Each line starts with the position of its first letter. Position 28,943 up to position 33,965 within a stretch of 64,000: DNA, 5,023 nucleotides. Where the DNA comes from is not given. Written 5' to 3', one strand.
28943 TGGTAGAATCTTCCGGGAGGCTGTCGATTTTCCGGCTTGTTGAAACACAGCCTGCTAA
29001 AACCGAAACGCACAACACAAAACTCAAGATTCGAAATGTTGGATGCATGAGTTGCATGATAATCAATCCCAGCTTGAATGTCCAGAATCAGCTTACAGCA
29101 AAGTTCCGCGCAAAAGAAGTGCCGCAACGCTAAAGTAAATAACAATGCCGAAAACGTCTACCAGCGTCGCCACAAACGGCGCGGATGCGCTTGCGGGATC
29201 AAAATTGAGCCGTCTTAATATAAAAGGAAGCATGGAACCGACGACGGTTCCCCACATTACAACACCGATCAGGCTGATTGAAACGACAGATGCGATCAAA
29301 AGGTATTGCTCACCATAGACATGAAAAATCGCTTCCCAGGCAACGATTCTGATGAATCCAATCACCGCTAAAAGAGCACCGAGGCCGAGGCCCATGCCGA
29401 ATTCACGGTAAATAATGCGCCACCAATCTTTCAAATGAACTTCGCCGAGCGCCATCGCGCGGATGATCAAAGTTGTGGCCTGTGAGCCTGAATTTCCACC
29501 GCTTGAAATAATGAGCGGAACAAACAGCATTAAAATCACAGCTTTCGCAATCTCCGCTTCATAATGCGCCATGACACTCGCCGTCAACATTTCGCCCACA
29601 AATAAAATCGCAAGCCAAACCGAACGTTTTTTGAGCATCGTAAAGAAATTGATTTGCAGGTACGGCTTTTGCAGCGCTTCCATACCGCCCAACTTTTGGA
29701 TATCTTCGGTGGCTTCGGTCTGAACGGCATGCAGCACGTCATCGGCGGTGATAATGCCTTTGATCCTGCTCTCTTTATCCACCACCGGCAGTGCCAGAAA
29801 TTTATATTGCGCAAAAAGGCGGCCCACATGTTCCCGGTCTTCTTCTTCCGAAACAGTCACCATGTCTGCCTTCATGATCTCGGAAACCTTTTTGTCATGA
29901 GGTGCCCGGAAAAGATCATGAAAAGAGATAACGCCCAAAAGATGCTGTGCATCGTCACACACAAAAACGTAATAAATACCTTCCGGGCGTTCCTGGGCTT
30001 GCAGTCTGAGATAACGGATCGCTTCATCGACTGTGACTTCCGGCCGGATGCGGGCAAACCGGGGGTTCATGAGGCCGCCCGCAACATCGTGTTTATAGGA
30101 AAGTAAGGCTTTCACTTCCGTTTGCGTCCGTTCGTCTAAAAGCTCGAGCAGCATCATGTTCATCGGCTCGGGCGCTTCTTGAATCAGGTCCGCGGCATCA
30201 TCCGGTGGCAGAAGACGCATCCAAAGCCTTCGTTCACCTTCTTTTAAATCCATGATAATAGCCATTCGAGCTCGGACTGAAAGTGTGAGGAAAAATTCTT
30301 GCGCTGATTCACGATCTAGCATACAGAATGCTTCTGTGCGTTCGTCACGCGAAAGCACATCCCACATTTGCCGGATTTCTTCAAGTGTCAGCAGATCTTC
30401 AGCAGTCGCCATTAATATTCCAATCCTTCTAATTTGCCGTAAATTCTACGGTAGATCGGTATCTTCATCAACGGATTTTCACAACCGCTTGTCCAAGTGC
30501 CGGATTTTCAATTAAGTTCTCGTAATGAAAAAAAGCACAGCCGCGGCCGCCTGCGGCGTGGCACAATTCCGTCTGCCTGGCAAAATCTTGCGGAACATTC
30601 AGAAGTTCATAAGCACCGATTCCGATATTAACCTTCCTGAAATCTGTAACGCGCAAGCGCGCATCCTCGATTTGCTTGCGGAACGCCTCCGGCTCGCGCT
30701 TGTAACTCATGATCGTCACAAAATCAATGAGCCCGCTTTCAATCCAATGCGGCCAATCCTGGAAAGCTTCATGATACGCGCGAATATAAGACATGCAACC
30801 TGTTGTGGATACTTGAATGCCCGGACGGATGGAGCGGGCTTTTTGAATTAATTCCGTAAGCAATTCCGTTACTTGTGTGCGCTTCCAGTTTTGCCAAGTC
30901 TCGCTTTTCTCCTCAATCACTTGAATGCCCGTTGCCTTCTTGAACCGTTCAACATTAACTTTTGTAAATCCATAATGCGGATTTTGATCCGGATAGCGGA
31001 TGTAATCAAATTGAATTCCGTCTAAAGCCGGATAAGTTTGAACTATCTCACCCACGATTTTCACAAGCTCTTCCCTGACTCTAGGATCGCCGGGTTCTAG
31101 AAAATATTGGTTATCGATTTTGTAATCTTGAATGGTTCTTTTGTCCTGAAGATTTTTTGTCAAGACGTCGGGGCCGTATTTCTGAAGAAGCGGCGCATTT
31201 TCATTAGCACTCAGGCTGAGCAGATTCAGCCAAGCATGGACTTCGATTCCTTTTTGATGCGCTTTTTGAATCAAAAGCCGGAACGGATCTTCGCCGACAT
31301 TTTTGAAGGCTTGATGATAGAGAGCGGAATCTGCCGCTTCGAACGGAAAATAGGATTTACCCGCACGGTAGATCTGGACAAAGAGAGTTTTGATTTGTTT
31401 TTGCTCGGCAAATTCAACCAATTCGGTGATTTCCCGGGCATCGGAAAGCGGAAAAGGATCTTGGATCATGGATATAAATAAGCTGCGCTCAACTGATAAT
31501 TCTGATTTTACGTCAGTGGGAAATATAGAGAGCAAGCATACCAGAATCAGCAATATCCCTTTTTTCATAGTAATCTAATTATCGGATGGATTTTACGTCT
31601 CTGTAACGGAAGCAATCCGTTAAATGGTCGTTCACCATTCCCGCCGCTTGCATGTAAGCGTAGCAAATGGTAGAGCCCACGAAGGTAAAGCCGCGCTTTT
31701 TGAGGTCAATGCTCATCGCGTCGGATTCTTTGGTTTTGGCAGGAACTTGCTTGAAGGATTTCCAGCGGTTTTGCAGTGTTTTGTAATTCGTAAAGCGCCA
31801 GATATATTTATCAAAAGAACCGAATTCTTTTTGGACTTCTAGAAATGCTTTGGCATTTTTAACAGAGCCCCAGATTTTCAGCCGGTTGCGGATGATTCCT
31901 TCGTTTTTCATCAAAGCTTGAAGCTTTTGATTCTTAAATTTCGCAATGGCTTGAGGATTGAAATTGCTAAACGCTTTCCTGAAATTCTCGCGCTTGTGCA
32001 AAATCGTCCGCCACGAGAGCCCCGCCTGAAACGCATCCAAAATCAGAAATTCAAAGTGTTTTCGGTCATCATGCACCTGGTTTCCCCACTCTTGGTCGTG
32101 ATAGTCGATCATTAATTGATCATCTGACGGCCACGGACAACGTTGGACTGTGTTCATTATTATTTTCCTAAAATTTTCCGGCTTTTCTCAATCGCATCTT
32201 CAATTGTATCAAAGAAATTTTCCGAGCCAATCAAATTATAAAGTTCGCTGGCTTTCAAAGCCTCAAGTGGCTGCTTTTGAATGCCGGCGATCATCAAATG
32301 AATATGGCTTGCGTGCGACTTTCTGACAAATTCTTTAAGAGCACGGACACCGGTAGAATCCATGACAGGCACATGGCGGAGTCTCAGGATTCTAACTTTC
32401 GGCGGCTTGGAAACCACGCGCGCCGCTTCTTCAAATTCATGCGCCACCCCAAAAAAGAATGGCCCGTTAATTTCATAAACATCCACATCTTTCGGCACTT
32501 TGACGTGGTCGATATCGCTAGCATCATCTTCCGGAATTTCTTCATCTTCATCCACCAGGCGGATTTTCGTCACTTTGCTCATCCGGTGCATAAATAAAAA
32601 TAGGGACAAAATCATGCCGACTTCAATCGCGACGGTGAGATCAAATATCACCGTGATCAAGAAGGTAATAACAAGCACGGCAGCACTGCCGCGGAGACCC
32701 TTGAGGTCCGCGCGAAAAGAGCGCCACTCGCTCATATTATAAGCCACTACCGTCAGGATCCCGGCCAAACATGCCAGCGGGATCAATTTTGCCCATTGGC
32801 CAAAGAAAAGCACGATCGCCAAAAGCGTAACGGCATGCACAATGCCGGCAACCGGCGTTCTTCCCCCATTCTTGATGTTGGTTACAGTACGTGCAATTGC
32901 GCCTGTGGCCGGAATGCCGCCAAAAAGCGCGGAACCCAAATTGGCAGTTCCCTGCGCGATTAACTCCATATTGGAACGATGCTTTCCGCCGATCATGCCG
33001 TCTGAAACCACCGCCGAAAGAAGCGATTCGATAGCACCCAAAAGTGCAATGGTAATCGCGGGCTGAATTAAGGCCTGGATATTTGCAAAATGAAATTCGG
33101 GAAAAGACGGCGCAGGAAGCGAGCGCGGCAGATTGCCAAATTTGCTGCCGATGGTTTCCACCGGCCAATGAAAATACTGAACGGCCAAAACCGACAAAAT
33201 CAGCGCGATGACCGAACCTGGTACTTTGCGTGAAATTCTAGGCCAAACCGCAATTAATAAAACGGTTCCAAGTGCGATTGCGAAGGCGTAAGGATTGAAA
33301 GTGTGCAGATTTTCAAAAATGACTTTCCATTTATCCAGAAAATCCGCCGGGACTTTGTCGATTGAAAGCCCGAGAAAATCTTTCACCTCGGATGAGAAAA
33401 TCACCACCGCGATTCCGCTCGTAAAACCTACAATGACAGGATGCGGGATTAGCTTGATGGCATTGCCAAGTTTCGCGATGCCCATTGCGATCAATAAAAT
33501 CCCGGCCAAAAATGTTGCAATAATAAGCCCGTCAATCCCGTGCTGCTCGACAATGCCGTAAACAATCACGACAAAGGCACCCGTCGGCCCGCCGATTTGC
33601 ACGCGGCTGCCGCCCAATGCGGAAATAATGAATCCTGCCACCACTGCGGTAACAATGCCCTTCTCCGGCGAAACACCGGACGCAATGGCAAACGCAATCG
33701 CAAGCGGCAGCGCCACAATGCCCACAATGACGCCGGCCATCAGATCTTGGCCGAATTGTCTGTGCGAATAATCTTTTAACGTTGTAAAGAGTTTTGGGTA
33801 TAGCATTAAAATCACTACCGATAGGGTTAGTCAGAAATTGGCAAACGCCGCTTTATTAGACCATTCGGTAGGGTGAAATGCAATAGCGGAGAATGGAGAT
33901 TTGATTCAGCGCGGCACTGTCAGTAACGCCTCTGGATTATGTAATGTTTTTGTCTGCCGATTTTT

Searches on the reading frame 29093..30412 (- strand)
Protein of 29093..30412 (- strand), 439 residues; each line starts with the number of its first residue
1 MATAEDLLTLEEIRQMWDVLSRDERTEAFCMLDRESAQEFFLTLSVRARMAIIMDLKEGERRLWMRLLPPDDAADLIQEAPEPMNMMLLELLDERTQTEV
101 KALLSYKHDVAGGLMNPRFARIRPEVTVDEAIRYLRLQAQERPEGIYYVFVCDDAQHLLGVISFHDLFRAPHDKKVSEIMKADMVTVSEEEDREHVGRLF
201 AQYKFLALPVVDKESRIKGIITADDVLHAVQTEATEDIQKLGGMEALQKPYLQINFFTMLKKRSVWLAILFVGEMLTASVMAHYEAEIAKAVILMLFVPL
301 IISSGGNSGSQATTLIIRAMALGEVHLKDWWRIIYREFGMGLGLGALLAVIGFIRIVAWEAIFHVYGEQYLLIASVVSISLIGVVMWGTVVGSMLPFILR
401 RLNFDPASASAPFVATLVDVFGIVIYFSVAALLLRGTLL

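Call 31: find_encoding_contigs(protein=window:29093-30412:-, flank=10000, max_places=1)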
Protein window:29093-30412:- (439 aa): no gene with exactly this product is on record in the collection.

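Call 45: search_protein_families(library=pfam, proteins=[window:29093-30412:-], max_evalue=0.00001)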
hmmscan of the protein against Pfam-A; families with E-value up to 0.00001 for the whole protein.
window:29093-30412:- (439 aa): 3 families
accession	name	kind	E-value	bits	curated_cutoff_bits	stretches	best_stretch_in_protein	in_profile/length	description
PF01769.21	MgtE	-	2e-36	125.5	27.6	1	298-429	1-125/125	Divalent cation transporter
PF00571.33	CBS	-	1.3e-20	73.9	24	1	176-230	1-55/57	CBS domain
PF03448.22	MgtE_N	-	8.6e-14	52.3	25.9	1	11-109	4-102/102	MgtE intracellular N domain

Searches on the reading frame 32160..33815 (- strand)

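Call 47: search_protein_families(library=pfam, proteins=[window:32160-33815:-], max_evalue=0.00001)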
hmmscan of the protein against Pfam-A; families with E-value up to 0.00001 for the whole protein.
window:32160-33815:- (551 aa): 2 families
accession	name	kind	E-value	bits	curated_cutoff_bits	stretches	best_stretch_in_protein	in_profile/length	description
PF00916.26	Sulfate_transp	-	2.8e-84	283.5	23.2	1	21-368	1-364/380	Sulfate permease family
PF01740.26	STAS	-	4e-16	59.1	22.6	1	439-541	5-106/106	STAS domain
